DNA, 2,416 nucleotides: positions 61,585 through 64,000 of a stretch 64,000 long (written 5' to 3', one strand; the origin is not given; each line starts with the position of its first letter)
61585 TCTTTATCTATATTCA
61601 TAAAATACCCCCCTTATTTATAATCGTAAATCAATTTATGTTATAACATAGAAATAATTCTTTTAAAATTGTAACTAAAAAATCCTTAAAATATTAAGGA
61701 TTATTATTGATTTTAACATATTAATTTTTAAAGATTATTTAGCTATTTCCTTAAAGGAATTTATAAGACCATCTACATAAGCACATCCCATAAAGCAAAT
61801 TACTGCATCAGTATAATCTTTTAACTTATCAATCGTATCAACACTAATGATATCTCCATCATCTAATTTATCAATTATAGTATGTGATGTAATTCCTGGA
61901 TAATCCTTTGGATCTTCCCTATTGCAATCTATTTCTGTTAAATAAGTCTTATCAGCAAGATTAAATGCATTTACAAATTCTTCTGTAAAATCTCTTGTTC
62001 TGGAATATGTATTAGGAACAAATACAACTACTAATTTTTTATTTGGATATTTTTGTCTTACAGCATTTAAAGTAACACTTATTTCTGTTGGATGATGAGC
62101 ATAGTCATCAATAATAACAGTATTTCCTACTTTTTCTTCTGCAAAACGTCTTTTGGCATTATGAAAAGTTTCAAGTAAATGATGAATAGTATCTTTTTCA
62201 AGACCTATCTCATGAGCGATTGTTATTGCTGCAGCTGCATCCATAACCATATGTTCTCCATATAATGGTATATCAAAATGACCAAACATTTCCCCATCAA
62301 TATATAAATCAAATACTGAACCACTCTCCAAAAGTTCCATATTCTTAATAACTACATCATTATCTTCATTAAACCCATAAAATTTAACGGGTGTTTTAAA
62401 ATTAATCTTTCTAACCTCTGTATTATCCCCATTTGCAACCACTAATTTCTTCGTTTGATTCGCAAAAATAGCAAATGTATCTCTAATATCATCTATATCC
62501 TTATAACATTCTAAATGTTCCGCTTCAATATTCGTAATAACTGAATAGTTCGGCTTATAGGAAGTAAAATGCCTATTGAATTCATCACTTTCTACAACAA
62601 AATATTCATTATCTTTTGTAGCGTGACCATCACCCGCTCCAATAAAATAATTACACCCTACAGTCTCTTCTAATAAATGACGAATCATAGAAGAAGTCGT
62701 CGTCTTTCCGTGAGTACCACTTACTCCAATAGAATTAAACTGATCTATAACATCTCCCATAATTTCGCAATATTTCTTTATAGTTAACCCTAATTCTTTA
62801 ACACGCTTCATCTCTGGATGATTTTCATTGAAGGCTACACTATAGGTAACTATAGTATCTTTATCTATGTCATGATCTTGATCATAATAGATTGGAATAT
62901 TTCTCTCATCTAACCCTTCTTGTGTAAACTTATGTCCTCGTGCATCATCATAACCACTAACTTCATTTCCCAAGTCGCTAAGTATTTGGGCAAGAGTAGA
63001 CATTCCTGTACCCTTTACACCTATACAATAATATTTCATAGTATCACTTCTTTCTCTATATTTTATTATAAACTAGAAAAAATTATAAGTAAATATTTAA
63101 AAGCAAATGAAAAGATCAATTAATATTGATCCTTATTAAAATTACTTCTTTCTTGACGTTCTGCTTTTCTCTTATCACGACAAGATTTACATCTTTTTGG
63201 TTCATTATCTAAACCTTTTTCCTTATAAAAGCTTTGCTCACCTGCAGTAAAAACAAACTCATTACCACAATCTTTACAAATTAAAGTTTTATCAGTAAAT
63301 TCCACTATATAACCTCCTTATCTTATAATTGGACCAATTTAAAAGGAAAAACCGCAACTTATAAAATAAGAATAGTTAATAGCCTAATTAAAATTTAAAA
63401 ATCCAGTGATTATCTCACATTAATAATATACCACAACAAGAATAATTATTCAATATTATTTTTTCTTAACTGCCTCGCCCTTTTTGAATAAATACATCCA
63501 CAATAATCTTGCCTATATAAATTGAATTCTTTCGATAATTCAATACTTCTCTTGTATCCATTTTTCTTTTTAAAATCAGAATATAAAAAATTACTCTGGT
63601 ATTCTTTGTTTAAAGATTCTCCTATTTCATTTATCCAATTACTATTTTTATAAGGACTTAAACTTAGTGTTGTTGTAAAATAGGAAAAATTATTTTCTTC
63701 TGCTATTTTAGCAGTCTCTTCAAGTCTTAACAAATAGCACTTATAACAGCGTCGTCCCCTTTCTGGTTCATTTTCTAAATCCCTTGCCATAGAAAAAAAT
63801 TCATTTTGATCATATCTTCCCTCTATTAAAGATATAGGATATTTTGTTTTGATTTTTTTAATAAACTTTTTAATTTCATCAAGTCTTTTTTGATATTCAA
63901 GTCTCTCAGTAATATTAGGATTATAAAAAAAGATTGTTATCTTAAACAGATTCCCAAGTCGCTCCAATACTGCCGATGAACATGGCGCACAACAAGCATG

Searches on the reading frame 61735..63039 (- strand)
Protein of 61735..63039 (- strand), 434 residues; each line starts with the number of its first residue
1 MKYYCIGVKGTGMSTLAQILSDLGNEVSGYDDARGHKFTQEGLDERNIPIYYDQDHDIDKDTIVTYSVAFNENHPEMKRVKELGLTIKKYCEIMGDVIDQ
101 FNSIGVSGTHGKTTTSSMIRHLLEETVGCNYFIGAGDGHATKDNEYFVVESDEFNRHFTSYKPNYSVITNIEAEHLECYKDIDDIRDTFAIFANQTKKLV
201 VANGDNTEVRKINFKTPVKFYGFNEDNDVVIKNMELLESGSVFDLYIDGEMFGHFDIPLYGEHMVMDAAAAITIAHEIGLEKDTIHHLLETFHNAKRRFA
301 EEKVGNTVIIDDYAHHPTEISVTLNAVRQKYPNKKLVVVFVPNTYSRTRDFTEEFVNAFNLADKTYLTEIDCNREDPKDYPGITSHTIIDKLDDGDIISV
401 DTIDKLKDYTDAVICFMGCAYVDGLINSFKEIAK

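Call 92: search_protein_families(library=pfam, proteins=[window:61735-63039:-], max_evalue=0.00001)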
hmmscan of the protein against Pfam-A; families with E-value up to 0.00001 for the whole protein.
window:61735-63039:- (434 aa): 3 families
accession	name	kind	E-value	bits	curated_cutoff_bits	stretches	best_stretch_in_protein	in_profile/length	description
PF08245.18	Mur_ligase_M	-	4.6e-22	79.4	24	1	106-274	1-199/200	Mur ligase middle domain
PF02875.26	Mur_ligase_C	-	4.4e-14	53.8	28.4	1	304-406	9-104/127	Mur ligase, glutamate ligase domain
PF01225.30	Mur_ligase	-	1.1e-12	48.6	21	1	3-101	2-94/95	Mur ligase family, catalytic domain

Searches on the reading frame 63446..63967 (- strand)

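Call 92: search_protein_families(library=pfam, proteins=[window:63446-63967:-], max_evalue=0.00001)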
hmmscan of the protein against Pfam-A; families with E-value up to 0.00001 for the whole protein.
window:63446-63967:- (173 aa): 1 family
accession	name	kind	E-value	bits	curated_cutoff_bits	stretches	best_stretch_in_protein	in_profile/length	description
PF02677.20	QueH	-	3.9e-60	203.4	23.5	1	4-163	18-174/175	Epoxyqueuosine reductase QueH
